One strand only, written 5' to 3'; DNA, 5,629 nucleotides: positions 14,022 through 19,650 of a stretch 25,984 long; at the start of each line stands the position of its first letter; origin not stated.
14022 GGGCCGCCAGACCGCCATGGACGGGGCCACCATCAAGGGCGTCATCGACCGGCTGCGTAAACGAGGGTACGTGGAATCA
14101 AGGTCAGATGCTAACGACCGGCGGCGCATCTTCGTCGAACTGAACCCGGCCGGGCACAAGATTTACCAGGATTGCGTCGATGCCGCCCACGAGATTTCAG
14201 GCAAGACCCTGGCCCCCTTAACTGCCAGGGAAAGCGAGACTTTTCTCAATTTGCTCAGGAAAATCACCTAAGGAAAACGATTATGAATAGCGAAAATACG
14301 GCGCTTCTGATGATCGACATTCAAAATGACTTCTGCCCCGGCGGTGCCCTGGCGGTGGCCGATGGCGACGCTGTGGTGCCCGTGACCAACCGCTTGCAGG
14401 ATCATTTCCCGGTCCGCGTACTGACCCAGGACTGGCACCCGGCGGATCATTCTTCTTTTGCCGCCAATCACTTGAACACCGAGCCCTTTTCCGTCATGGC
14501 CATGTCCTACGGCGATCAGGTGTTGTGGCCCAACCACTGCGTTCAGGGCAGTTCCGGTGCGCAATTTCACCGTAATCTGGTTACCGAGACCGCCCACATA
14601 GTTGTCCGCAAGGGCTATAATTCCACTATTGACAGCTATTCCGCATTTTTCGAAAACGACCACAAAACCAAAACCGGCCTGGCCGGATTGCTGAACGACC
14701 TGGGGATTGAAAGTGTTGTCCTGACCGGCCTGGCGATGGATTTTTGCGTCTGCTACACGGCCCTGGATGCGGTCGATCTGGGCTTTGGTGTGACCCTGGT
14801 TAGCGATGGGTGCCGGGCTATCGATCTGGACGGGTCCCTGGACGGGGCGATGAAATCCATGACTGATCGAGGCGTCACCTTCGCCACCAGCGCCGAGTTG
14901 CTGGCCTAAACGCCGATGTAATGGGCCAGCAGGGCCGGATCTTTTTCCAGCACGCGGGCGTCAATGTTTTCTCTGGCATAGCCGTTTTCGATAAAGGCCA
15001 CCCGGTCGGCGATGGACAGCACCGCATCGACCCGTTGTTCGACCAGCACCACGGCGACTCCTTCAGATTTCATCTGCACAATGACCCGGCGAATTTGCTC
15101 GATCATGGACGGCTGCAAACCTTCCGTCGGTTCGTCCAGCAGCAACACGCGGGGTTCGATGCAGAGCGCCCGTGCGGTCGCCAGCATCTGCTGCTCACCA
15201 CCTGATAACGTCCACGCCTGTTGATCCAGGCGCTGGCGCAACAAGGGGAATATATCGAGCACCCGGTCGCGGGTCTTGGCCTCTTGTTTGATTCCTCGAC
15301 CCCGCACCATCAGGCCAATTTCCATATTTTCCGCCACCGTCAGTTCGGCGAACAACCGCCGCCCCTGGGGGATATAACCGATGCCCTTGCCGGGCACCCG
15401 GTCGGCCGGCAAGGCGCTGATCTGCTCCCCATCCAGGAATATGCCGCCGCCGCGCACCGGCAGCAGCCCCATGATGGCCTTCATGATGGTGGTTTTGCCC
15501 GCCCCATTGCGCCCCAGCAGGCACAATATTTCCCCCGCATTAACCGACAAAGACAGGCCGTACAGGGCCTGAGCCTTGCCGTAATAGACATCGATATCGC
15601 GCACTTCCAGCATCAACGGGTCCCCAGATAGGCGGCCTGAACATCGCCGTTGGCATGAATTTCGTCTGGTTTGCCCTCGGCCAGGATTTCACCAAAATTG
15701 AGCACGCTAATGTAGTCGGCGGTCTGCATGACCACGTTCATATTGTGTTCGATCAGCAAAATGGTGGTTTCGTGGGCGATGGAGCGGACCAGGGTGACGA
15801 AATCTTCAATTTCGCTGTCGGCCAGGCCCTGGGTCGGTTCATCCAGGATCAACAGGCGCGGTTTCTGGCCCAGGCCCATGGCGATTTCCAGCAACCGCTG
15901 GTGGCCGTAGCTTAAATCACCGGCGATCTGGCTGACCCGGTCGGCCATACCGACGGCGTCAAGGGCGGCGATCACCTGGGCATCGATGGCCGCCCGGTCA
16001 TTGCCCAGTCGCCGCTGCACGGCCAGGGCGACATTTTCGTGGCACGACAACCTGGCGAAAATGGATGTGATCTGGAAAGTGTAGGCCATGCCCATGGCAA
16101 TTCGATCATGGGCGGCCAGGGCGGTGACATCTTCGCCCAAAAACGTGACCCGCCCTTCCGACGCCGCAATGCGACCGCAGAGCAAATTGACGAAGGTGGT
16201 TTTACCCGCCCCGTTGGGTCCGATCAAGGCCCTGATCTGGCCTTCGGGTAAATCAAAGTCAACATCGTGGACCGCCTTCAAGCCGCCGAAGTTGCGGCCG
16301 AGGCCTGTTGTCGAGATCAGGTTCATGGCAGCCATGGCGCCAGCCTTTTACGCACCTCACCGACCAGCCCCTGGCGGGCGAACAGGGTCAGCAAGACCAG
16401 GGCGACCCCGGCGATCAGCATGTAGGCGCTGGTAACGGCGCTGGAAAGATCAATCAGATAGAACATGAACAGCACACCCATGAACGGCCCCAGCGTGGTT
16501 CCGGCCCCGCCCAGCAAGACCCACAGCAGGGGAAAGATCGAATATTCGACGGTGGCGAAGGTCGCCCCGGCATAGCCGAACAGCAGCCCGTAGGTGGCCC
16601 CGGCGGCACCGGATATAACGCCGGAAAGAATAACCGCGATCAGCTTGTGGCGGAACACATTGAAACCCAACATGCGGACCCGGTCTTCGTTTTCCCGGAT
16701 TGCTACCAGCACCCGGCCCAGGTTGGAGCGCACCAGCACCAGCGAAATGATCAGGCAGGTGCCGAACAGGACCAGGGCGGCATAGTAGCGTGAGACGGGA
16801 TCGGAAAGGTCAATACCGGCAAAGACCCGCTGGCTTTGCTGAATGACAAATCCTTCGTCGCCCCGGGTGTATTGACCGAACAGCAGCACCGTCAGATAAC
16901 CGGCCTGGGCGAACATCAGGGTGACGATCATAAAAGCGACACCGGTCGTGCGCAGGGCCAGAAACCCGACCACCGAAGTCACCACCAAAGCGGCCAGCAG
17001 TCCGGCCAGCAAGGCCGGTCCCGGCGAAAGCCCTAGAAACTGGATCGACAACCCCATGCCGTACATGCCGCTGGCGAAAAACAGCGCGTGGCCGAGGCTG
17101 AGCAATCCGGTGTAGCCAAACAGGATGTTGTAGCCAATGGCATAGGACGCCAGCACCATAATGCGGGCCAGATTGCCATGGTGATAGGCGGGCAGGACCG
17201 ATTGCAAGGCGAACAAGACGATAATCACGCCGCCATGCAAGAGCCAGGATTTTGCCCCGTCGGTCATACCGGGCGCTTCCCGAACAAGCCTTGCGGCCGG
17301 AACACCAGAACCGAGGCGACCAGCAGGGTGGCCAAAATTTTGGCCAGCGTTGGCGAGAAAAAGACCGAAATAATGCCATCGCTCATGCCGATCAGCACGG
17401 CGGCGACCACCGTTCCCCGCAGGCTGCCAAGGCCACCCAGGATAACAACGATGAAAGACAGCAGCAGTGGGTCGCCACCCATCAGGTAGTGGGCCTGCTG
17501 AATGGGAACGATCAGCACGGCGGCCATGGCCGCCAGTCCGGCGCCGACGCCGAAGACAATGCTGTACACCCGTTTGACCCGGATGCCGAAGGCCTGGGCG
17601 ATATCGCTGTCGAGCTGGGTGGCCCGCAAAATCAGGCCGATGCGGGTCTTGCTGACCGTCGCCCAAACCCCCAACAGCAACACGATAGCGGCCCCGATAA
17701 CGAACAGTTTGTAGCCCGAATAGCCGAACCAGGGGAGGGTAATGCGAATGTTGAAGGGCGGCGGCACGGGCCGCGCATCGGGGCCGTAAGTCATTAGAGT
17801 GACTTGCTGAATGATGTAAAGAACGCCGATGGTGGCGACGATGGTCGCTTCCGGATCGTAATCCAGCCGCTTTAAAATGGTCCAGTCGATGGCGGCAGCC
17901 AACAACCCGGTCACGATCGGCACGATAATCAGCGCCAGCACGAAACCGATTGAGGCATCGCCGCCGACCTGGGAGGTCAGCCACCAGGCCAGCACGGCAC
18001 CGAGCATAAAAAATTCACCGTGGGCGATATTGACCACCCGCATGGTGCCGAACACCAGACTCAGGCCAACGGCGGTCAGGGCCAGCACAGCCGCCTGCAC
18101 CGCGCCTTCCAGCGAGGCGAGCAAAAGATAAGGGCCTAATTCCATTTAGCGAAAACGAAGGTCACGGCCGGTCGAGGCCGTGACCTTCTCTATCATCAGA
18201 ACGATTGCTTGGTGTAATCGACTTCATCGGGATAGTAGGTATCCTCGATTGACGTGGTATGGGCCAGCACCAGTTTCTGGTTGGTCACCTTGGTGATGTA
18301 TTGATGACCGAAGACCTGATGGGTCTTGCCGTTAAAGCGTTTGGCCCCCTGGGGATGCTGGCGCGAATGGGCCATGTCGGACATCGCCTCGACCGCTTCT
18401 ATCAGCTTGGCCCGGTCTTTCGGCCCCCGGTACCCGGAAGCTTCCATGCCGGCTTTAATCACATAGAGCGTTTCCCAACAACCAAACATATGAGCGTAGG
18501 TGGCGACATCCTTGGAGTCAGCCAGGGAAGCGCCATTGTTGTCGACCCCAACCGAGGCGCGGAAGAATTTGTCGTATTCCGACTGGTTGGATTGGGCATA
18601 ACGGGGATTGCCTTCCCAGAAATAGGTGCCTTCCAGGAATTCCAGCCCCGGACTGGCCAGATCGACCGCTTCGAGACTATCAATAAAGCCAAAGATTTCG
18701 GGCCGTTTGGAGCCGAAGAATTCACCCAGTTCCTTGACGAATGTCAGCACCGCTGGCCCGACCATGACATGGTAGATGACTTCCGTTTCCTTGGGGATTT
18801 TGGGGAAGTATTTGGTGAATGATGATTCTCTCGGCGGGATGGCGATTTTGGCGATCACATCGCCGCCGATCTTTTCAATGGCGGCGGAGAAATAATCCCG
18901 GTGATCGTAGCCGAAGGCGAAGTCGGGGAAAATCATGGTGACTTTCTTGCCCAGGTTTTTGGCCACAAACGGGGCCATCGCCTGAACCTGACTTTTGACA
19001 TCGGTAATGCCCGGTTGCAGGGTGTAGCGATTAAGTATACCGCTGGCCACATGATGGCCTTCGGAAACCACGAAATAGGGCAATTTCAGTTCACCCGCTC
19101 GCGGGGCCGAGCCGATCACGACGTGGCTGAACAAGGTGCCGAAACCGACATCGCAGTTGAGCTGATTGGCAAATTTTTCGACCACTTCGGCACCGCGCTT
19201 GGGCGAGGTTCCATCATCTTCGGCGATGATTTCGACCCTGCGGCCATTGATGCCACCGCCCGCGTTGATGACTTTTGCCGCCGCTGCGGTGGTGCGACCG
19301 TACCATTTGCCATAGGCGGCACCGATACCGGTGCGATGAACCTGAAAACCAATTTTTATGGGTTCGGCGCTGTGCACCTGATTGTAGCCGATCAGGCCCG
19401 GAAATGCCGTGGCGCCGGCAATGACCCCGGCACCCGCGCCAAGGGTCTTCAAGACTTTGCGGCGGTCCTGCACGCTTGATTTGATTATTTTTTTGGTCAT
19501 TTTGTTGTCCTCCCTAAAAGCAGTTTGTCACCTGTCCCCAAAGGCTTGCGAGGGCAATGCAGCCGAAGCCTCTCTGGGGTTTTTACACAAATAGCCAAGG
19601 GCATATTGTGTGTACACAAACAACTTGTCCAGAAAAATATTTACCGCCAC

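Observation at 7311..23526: Enamidase-less reductive nicotinate pathway with a co-regulated ATP-dependent lactamase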

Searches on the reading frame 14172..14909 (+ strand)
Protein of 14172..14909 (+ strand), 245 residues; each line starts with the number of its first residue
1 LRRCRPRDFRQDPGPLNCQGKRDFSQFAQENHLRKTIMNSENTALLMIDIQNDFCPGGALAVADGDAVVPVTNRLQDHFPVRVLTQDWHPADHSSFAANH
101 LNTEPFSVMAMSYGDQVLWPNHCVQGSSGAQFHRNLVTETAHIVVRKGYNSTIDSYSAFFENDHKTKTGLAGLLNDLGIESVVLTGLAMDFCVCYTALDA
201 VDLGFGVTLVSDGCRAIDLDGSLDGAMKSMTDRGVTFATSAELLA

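Call 3: search_protein_families(library=pfam, proteins=[window:14172-14909:+])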
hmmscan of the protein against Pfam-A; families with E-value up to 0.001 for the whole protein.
window:14172-14909:+ (245 aa): 1 family
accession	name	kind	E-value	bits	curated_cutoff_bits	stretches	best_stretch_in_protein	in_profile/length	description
PF00857.26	Isochorismatase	-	1.3e-30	107.2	27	1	43-242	1-175/175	Isochorismatase domain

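Call 5: search_protein_families(library=ncbifam, proteins=[window:14172-14909:+], max_evalue=0.01)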
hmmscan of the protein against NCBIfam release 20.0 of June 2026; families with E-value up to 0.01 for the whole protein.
window:14172-14909:+ (245 aa): 5 families
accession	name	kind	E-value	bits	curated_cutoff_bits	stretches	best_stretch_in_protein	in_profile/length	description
NF008623.0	PRK11609.1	equivalog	5.9e-67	225.6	174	1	42-243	3-208/213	bifunctional nicotinamidase/pyrazinamidase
NF050097.1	BiurAmidohydBiuH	equivalog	3.5e-11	43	370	1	168-241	140-212/221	biuret amidohydrolase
NF008517.0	PRK11440.1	equivalog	2.1e-06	27.8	195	1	173-220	115-162/188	hydrolase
TIGR03614.1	RutB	equivalog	7.1e-05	22.5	377.95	0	136-215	120-187/226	pyrimidine utilization protein B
NF041461.1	C_hydro_YcaC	equivalog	0.0002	20.9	310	1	176-237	99-159/201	isochorismate family cysteine hydrolase YcaC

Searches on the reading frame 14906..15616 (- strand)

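Call 4: search_protein_families(library=pfam, proteins=[window:14906-15616:-])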
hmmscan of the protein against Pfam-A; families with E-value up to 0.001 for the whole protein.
window:14906-15616:- (236 aa): 4 families
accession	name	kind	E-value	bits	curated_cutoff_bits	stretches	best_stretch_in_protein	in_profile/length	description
PF00005.33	ABC_tran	-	1.2e-32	113.8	25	1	20-164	3-136/137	ABC transporter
PF13304.12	AAA_21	-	5.2e-12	46.9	27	2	131-191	232-295/304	AAA domain, putative AbiEii toxin, Type IV TA system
PF13401.12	AAA_22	-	0.00026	21.7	27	0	29-192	6-121/130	AAA domain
PF02463.25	SMC_N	-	0.00073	19.5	40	0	30-49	26-45/220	RecF/RecN/SMC N terminal domain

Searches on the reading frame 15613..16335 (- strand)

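Call 4: search_protein_families(library=pfam, proteins=[window:15613-16335:-])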
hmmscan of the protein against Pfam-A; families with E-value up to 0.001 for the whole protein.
window:15613-16335:- (240 aa): 7 families
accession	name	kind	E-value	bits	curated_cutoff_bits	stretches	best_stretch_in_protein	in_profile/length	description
PF00005.33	ABC_tran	-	2.3e-30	106.4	25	1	23-169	2-137/137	ABC transporter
PF13304.12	AAA_21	-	5.3e-08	33.7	27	0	137-194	234-295/304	AAA domain, putative AbiEii toxin, Type IV TA system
PF12399.14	BCA_ABC_TP_C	-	1.5e-05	24.9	25.5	1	216-239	1-24/27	Branched-chain amino acid ATP-binding cassette transporter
PF13191.12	AAA_16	-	0.00014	22.8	32.6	1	36-166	28-140/167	AAA ATPase domain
PF13476.12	AAA_23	-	0.00017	22.7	27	1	14-53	5-40/201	AAA domain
PF02463.25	SMC_N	-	0.00026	20.9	40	1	31-211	23-211/220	RecF/RecN/SMC N terminal domain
PF13604.12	AAA_30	-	0.00033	20.9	27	0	33-132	19-101/191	AAA domain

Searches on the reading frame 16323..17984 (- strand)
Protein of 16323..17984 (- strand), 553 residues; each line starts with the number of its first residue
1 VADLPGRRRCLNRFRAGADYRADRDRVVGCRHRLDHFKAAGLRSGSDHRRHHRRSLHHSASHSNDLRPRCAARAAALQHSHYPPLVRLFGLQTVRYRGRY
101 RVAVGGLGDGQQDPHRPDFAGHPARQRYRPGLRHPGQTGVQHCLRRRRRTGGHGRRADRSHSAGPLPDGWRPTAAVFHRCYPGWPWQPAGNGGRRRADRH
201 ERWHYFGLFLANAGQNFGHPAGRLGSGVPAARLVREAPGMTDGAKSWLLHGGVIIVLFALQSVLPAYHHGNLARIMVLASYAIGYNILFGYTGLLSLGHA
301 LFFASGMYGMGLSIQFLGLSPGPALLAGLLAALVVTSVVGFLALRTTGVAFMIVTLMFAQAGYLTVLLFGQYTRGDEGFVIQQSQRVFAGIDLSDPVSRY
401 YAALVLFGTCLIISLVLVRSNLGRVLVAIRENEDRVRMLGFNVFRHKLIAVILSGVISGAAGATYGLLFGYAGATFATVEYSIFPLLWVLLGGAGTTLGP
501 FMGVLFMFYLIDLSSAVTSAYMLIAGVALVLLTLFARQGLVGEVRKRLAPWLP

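Call 4: search_protein_families(library=pfam, proteins=[window:16323-17984:-])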
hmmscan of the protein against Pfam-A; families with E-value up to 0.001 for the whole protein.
window:16323-17984:- (553 aa): 1 family
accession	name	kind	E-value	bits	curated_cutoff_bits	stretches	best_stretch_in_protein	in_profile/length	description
PF02653.21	BPD_transp_2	-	2e-35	122.7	26.8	1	272-531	6-267/269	Branched-chain amino acid transport system / permease component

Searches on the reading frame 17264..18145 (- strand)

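Call 4: search_protein_families(library=pfam, proteins=[window:17264-18145:-])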
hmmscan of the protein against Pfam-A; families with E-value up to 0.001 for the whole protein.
window:17264-18145:- (293 aa): 1 family
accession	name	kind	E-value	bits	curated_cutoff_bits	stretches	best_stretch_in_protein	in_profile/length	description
PF02653.21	BPD_transp_2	-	1.1e-35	123.5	26.8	1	12-276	3-265/269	Branched-chain amino acid transport system / permease component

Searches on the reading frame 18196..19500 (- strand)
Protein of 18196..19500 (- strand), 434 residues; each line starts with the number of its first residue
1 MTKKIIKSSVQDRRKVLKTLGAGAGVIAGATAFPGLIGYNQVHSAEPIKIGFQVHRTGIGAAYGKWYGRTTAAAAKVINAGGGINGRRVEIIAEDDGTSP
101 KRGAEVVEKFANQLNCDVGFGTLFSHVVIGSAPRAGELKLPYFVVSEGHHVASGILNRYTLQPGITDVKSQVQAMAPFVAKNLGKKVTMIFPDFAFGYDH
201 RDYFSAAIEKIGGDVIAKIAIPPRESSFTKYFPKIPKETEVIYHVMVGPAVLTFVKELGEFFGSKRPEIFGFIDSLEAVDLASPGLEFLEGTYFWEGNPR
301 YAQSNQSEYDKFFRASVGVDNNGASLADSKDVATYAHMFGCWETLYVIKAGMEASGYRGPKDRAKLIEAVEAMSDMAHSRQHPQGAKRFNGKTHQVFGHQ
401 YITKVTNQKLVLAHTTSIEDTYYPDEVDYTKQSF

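Call 4: search_protein_families(library=pfam, proteins=[window:18196-19500:-])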
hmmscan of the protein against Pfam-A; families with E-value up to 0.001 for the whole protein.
window:18196-19500:- (434 aa): 3 families
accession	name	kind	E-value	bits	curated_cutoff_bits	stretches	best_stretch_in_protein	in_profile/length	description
PF13458.12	Peripla_BP_6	-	7.9e-45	154.4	31.7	1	47-406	1-339/343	Periplasmic binding protein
PF13433.12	Peripla_BP_5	-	3e-12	46.8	27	1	48-338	1-284/363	Periplasmic binding protein domain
PF01094.35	ANF_receptor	-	0.00021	20.9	25.4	1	74-251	9-190/353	Receptor family ligand binding region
